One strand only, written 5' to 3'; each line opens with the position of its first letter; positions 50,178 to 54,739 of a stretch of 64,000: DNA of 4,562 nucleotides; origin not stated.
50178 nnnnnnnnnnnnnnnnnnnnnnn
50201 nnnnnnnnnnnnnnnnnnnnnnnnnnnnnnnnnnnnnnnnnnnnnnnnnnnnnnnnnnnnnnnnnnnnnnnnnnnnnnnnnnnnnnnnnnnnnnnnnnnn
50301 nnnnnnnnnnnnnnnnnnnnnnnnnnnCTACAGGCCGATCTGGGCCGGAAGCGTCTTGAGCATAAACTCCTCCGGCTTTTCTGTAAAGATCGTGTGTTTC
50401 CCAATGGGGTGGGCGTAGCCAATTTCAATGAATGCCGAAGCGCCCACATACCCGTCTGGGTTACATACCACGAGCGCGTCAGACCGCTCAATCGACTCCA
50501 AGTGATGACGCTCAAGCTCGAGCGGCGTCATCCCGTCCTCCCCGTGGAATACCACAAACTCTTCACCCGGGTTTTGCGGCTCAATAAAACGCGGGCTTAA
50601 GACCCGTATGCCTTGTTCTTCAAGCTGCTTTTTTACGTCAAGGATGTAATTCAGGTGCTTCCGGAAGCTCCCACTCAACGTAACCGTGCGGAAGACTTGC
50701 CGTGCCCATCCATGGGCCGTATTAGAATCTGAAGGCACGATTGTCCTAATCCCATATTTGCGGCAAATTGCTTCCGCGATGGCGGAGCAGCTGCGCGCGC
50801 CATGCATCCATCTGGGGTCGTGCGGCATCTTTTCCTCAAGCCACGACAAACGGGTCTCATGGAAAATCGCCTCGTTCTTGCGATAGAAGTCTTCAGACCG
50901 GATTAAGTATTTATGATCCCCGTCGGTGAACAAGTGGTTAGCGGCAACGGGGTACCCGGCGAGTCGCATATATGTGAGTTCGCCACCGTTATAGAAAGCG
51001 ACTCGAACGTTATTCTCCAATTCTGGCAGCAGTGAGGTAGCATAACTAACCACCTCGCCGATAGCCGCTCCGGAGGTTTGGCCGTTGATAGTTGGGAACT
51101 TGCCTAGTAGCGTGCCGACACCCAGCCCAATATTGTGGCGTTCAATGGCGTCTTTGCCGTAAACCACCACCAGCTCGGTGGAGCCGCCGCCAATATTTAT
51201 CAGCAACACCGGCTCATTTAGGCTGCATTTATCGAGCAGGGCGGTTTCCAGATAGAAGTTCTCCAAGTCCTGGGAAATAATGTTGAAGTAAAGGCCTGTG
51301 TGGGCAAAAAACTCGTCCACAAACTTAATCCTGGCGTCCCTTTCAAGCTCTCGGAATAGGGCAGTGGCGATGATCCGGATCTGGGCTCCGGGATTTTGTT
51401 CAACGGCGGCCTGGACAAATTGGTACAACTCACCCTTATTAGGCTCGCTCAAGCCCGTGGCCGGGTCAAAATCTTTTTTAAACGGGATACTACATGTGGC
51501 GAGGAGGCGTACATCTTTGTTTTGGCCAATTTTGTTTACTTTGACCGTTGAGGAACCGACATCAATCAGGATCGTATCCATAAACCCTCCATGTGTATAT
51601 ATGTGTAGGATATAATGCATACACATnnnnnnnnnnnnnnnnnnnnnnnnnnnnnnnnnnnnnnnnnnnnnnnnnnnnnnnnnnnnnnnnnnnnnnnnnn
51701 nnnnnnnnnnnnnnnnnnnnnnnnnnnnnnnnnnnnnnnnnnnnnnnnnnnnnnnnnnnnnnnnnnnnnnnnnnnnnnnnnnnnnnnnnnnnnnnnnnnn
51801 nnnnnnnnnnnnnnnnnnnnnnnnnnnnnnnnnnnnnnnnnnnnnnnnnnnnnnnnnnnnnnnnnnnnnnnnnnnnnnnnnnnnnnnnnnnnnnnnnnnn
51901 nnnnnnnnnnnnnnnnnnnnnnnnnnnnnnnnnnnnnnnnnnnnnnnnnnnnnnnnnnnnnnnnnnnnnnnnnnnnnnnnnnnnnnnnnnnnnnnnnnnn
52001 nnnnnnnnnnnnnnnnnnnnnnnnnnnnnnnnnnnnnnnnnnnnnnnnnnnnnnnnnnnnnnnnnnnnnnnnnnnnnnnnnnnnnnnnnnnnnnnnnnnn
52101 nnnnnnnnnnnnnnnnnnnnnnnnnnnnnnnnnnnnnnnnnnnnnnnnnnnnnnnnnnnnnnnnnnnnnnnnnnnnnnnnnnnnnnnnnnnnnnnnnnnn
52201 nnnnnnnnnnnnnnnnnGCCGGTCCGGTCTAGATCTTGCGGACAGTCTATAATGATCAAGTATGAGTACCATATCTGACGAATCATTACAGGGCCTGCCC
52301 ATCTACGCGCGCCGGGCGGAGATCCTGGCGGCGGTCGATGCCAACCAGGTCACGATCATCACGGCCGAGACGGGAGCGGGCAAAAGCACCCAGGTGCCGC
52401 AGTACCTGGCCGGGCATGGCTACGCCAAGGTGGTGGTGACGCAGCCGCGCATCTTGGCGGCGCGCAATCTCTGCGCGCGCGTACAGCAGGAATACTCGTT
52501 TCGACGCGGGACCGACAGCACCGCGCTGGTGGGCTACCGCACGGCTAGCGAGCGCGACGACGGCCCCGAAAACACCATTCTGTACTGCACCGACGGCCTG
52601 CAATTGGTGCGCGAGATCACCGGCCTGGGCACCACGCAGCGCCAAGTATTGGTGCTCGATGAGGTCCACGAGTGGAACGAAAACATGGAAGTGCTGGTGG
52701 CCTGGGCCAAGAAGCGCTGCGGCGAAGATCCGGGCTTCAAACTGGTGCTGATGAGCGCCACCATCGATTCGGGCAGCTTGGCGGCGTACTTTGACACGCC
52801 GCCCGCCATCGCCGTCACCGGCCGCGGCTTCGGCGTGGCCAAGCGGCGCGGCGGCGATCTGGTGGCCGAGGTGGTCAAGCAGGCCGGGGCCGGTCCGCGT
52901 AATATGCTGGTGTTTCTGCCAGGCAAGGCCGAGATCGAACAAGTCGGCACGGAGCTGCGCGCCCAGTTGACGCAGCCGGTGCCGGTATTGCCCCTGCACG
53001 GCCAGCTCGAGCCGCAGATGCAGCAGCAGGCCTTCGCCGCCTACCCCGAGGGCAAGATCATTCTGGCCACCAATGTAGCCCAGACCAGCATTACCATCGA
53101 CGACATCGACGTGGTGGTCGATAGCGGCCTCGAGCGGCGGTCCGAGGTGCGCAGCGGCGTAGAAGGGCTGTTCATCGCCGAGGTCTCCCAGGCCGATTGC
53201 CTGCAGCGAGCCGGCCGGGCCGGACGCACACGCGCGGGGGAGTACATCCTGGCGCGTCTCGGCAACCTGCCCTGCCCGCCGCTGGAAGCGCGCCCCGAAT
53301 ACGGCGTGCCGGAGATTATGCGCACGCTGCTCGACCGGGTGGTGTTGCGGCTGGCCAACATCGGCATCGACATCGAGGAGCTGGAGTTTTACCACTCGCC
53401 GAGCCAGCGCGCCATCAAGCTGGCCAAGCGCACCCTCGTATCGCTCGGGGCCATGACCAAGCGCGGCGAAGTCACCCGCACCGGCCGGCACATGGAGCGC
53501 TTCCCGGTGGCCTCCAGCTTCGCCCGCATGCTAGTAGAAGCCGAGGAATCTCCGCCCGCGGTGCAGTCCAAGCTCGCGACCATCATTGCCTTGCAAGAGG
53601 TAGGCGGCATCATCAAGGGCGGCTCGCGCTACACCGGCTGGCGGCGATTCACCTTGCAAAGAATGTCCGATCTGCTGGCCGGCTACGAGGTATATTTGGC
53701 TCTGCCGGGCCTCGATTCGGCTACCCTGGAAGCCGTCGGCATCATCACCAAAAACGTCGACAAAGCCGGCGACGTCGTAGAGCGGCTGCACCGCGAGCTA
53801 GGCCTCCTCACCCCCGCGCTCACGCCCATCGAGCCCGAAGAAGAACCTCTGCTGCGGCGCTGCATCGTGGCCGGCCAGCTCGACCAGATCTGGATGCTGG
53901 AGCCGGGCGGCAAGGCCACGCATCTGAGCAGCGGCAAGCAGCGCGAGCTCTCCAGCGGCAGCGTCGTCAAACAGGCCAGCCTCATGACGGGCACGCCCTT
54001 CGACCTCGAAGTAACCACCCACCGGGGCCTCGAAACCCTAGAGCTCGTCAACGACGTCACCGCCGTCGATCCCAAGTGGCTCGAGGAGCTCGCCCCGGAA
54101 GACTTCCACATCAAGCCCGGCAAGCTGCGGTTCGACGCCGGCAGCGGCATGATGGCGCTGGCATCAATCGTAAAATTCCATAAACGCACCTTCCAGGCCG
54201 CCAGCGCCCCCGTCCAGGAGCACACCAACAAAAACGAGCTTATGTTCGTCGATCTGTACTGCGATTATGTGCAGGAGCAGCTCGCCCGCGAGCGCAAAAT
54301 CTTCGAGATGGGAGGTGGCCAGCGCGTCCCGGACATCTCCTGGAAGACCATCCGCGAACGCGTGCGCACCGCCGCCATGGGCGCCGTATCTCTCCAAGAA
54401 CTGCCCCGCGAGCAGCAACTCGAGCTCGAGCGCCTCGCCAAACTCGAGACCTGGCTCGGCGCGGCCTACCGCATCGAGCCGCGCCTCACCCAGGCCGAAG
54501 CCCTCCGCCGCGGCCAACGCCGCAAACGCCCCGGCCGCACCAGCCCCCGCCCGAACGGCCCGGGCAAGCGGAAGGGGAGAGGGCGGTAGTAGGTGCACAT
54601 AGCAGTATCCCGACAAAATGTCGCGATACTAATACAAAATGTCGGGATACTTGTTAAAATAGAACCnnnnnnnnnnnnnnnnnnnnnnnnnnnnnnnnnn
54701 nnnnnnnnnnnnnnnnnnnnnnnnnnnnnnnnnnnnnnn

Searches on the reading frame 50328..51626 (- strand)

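Call 3: search_protein_families(library=pfam, proteins=[window:50328-51626:-], max_evalue=0.01)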
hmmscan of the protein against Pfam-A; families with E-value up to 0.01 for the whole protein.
window:50328-51626:- (432 aa): 2 families
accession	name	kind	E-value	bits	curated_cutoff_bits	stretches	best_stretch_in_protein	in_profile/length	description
PF02541.22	Ppx-GppA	-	1.9e-09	37.8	27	1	75-179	52-153/285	Ppx/GppA phosphatase family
PF05014.21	Nuc_deoxyrib_tr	-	0.0084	16.7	28.8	0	324-414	13-95/117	Nucleoside 2-deoxyribosyltransferase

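Call 15: search_protein_families(library=padloc, proteins=[window:50328-51626:-], max_evalue=0.01)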
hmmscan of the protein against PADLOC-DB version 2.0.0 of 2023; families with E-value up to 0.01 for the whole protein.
window:50328-51626:- (432 aa): 0 families

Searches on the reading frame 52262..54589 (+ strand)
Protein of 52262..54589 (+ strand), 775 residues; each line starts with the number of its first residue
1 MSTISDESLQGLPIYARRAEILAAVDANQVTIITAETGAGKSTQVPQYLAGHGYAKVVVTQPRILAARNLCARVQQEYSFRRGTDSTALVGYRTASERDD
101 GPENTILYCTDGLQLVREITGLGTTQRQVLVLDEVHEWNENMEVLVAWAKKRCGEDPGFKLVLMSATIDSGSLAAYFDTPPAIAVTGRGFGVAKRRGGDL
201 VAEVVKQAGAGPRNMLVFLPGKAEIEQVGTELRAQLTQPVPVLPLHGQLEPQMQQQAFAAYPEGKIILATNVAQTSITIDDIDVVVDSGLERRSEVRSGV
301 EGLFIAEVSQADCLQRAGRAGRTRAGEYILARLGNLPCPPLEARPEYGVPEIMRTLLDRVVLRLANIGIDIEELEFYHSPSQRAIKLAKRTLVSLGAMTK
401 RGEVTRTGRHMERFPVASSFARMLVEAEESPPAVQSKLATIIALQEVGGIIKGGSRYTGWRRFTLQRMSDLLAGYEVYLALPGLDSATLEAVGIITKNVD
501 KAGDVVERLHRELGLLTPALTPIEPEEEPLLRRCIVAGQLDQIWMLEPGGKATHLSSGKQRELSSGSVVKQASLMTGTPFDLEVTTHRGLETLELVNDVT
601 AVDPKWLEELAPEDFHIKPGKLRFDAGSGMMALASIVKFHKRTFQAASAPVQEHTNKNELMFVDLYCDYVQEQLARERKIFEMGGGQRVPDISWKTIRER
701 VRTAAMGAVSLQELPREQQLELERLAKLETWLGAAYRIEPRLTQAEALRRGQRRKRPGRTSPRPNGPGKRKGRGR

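Call 3: search_protein_families(library=pfam, proteins=[window:52262-54589:+], max_evalue=0.01)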
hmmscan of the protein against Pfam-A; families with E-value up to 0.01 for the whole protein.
window:52262-54589:+ (775 aa): 5 families
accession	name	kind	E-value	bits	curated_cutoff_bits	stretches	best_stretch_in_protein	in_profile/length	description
PF00271.37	Helicase_C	-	5.9e-14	52.7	23.5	1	211-323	14-109/110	Helicase conserved C-terminal domain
PF00270.35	DEAD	-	7.7e-07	29.4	26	1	20-169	6-161/167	DEAD/DEAH box helicase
PF13401.12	AAA_22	-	0.00016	22.4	27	1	28-151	5-110/130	AAA domain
PF07717.22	OB_NTP_bind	-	0.00052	20.6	29.5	1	531-612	1-81/83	Oligonucleotide/oligosaccharide-binding (OB)-fold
PF04408.29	HA2_N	-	0.0033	17.9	21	1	391-416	4-29/29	Helicase associated domain (HA2), winged-helix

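Call 15: search_protein_families(library=padloc, proteins=[window:52262-54589:+], max_evalue=0.01)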
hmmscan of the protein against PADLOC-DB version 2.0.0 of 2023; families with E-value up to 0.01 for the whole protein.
window:52262-54589:+ (775 aa): 4 families
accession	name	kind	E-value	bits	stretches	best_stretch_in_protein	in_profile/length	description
PDLC00938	Cas3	-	2.8e-05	21.5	1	124-169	122-166/358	CRISPR-associated helicase Cas3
PDLC01767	Cas3e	-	3.6e-05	20.5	1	126-174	326-373/680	-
PDLC01252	Cas3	-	0.00031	18.3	0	117-170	103-155/324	CAS-I; effector_G3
PDLC02503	BrxHI|BrxHII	-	0.0071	12.7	0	199-288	236-323/698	BrxHI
